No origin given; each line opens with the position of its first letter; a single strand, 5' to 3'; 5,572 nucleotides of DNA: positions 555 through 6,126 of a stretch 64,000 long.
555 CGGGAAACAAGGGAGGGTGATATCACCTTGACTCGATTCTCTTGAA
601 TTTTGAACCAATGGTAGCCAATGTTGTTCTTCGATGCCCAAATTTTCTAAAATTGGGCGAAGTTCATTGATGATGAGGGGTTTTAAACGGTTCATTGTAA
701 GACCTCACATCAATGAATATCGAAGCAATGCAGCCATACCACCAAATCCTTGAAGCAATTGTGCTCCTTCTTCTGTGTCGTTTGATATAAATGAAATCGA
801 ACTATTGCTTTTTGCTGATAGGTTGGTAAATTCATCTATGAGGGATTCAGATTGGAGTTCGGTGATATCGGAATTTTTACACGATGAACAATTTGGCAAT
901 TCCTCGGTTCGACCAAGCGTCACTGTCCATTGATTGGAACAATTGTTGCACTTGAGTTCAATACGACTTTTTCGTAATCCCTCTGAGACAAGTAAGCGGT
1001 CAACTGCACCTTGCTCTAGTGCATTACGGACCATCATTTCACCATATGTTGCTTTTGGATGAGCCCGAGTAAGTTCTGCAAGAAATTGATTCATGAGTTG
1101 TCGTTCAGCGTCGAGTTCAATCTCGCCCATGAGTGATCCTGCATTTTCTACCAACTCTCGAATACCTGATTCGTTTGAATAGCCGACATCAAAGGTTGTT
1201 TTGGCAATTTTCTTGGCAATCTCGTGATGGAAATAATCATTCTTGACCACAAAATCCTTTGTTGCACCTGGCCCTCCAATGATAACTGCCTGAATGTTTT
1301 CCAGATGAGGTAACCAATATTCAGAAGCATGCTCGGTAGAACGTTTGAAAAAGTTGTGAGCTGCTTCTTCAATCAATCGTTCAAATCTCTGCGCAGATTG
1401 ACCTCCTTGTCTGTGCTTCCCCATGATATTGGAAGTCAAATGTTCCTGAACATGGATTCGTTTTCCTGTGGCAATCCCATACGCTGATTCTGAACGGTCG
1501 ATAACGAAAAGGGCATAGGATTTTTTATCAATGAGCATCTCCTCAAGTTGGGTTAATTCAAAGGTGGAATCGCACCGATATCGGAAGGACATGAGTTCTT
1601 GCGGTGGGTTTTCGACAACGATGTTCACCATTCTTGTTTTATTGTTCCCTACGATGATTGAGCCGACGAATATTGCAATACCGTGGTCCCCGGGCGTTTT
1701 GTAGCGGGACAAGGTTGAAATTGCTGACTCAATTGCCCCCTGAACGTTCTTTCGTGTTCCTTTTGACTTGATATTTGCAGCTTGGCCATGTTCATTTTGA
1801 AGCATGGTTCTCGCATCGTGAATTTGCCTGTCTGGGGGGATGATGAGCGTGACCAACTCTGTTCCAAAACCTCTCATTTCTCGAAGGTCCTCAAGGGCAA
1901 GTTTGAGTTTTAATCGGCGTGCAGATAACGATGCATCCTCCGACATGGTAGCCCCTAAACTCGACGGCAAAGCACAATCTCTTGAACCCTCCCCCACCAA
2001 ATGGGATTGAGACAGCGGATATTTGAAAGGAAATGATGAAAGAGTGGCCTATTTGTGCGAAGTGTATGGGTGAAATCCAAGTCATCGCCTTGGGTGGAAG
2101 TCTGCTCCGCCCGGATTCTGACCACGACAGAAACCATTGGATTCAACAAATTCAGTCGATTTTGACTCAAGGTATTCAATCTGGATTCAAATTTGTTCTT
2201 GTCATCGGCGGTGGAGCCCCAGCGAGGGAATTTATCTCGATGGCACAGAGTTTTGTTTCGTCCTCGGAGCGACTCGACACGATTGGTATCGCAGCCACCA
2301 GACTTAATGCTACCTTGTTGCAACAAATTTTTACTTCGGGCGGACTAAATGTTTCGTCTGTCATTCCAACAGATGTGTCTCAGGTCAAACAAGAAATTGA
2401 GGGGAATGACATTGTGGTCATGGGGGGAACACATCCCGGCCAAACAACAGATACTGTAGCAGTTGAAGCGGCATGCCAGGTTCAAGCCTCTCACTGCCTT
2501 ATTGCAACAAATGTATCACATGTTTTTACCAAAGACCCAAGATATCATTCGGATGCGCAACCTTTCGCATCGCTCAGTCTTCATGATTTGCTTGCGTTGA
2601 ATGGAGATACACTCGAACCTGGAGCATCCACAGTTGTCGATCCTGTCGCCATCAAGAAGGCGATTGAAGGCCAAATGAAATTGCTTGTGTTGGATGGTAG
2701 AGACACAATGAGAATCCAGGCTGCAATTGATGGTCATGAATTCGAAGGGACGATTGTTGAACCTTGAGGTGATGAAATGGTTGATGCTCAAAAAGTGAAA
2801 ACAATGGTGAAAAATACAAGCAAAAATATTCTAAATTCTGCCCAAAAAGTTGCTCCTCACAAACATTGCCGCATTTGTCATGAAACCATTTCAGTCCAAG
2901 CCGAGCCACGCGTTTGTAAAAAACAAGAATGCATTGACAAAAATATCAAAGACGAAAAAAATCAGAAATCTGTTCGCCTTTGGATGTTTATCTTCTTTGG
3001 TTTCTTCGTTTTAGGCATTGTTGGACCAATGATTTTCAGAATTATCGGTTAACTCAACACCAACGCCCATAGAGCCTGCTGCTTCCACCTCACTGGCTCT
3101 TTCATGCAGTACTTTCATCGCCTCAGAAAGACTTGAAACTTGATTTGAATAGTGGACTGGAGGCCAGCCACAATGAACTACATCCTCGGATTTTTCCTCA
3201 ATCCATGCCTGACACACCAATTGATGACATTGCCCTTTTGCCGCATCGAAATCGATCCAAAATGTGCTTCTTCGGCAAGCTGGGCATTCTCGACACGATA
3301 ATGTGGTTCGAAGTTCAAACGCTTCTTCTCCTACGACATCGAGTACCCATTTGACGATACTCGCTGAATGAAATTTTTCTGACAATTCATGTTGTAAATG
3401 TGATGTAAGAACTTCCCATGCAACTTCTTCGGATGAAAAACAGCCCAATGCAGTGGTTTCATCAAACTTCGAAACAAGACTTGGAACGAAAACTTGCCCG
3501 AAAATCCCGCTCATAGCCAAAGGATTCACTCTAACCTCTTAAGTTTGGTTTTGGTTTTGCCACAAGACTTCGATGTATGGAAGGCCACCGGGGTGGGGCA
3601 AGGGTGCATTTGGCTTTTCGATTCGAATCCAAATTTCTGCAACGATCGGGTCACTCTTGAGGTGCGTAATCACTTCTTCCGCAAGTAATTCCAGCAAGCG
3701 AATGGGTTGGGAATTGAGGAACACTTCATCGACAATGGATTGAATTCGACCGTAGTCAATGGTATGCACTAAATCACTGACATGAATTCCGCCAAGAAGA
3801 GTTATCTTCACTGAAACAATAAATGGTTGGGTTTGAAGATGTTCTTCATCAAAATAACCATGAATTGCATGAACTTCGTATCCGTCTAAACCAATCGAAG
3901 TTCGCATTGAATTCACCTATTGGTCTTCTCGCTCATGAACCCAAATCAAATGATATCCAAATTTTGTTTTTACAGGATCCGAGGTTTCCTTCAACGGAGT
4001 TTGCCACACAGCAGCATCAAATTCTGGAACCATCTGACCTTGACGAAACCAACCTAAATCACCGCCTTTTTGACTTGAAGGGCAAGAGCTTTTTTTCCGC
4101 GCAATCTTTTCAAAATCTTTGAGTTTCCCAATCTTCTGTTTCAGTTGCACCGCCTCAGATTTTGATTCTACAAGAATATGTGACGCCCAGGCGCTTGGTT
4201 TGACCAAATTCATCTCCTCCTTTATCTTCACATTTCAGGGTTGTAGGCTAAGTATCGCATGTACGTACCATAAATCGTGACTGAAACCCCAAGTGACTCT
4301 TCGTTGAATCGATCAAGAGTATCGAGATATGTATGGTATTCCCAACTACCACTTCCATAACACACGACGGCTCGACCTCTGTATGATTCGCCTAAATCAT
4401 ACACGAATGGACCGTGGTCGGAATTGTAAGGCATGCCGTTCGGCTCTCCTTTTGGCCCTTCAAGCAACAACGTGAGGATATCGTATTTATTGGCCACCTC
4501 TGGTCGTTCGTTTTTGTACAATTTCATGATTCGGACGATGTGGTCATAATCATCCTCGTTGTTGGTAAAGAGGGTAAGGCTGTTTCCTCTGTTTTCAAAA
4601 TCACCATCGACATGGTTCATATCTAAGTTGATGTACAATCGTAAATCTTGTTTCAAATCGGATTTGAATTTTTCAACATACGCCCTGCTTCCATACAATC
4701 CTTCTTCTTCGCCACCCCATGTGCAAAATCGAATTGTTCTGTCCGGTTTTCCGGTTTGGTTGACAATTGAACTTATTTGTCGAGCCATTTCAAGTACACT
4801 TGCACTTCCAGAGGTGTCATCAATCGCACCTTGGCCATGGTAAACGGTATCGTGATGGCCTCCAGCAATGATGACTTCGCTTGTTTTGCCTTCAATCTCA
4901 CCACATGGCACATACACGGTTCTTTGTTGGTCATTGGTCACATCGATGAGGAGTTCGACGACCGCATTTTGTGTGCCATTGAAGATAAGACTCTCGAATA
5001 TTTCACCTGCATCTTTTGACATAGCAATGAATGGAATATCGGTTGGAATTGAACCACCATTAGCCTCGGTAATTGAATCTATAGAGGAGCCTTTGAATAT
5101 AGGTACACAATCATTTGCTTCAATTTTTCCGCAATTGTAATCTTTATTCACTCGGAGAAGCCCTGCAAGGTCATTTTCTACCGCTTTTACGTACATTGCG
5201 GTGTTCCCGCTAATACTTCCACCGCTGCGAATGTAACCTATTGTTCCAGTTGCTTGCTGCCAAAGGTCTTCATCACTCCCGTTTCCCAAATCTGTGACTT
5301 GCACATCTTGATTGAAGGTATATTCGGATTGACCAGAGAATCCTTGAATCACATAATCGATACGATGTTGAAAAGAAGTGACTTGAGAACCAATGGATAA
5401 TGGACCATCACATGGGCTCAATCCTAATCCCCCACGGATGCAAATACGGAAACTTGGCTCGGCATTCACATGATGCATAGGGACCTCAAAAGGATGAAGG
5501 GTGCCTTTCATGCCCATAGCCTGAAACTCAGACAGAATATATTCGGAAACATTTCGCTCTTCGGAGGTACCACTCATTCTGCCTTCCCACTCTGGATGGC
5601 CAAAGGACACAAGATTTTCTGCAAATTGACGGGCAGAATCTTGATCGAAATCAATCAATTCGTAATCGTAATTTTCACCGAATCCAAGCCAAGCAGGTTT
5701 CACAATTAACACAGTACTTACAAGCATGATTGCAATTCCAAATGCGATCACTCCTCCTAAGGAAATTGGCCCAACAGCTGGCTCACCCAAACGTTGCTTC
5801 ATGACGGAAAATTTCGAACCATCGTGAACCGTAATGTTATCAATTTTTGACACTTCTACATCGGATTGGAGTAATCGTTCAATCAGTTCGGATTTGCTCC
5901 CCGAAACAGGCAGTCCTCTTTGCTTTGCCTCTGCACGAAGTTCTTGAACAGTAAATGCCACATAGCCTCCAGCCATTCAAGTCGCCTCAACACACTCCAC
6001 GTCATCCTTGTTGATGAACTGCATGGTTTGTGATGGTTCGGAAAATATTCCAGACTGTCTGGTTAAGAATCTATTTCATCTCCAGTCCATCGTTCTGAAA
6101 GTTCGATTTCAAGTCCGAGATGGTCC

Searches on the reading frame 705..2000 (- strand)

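Call 69: search_protein_families(library=pfam, proteins=[window:705-2000:-], max_evalue=0.00001)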
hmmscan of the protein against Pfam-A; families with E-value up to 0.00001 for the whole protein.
window:705-2000:- (431 aa): 5 families
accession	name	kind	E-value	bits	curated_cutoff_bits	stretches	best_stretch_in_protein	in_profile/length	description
PF03464.20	eRF1_2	-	5.6e-34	117.8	27.1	1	162-290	2-130/133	eRF1 domain 2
PF03465.20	eRF1_3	-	3.6e-24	85.7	25.8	1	298-429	3-105/106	eRF1 domain 3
PF03463.20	eRF1_1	-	1.2e-17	64.5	23.8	1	41-156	7-123/123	eRF1 domain 1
PF18854.6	baeRF_family10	-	4.3e-11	43.7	27.1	1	149-274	3-127/143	Bacterial archaeo-eukaryotic release factor family 10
PF18859.6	acVLRF1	-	5.5e-11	43.2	27.1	1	165-285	5-122/130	Actinobacteria/chloroflexi VLRF1 release factor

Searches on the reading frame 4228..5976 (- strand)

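Call 69: search_protein_families(library=pfam, proteins=[window:4228-5976:-], max_evalue=0.00001)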
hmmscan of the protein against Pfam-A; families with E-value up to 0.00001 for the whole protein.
window:4228-5976:- (582 aa): 3 families
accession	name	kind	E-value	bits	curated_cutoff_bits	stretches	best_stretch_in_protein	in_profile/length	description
PF04389.22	Peptidase_M28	-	1.5e-27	97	21.3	1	359-563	4-183/193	Peptidase family M28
PF02037.33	SAP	-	3.1e-12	46.3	23.9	1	5-38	2-35/37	SAP domain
PF01546.33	Peptidase_M20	-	3.3e-06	27.6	24.6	1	374-438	23-84/206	Peptidase family M20/M25/M40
